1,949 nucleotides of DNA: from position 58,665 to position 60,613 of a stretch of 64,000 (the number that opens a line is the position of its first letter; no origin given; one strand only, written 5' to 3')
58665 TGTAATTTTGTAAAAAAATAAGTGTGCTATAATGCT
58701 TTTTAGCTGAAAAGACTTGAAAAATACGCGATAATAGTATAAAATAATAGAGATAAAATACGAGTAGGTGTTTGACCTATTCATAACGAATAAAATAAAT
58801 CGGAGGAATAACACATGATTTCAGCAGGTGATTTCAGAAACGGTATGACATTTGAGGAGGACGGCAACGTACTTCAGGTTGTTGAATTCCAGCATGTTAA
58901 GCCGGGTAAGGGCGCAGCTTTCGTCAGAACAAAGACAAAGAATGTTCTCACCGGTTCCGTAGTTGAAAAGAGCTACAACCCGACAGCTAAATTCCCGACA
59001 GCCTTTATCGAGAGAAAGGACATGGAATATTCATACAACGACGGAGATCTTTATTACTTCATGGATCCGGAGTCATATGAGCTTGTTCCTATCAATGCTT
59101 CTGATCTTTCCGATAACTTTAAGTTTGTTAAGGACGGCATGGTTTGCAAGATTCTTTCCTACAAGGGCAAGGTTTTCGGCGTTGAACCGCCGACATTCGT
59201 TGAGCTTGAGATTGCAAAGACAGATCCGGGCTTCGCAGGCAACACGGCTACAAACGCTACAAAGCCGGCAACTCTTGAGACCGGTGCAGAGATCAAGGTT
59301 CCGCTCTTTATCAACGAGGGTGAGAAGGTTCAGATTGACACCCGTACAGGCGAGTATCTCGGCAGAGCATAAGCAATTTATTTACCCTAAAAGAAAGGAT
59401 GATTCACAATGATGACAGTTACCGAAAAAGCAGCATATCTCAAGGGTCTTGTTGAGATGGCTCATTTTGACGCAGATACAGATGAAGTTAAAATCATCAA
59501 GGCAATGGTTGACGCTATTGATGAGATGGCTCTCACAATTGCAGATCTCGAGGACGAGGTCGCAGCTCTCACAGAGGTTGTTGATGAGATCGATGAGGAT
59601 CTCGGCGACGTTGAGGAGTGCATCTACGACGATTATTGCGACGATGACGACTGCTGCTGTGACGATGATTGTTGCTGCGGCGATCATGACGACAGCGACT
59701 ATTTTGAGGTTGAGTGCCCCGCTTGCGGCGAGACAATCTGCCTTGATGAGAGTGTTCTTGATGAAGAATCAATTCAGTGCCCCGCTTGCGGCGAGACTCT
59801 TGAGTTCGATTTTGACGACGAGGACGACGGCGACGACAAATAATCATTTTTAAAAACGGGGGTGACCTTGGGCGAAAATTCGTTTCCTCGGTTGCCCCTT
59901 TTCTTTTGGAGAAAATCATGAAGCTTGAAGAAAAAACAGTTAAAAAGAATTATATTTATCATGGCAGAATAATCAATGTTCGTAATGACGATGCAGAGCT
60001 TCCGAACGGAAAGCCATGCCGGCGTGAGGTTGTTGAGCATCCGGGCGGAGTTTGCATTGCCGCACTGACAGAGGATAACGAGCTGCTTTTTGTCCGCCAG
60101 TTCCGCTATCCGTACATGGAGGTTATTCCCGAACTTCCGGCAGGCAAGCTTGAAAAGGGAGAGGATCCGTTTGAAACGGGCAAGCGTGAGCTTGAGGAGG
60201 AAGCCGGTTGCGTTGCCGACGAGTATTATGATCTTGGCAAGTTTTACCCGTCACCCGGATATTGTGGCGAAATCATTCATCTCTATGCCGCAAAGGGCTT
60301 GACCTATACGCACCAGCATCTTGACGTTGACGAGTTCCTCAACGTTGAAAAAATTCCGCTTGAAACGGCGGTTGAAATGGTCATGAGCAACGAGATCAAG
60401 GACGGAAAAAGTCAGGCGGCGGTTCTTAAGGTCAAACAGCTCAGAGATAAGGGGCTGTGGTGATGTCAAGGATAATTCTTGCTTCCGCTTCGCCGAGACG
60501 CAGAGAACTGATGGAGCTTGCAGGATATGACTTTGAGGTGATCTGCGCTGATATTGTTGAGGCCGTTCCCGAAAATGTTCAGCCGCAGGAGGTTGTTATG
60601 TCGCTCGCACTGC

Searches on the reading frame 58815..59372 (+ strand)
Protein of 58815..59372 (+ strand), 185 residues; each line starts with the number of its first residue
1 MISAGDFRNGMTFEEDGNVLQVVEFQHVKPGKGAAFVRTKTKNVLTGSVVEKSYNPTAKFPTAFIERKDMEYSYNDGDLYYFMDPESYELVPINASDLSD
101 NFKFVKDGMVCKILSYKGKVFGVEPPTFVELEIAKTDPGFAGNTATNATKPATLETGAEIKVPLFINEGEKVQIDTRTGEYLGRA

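Call 24: search_protein_families(library=pfam, proteins=[window:58815-59372:+], max_evalue=0.001)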
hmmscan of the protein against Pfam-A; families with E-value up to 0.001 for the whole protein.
window:58815-59372:+ (185 aa): 3 families
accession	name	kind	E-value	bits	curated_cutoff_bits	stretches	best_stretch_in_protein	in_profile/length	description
PF09285.17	Elong-fact-P_C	-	2.8e-28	97.8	25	1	129-184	1-56/56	Elongation factor P, C-terminal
PF08207.18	EFP_N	-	2.2e-26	92.1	23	1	3-60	1-58/58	Elongation factor P (EF-P) KOW-like domain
PF01132.26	EFP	-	9.5e-22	77.2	27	1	68-120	1-53/54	Elongation factor P (EF-P) OB domain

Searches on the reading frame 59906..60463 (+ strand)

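Call 24: search_protein_families(library=pfam, proteins=[window:59906-60463:+], max_evalue=0.001)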
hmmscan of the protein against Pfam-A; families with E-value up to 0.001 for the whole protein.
window:59906-60463:+ (185 aa): 1 family
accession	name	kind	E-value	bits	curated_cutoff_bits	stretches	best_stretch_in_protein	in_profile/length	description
PF00293.34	NUDIX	-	3.1e-13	50.3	21.1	1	47-155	4-118/134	NUDIX domain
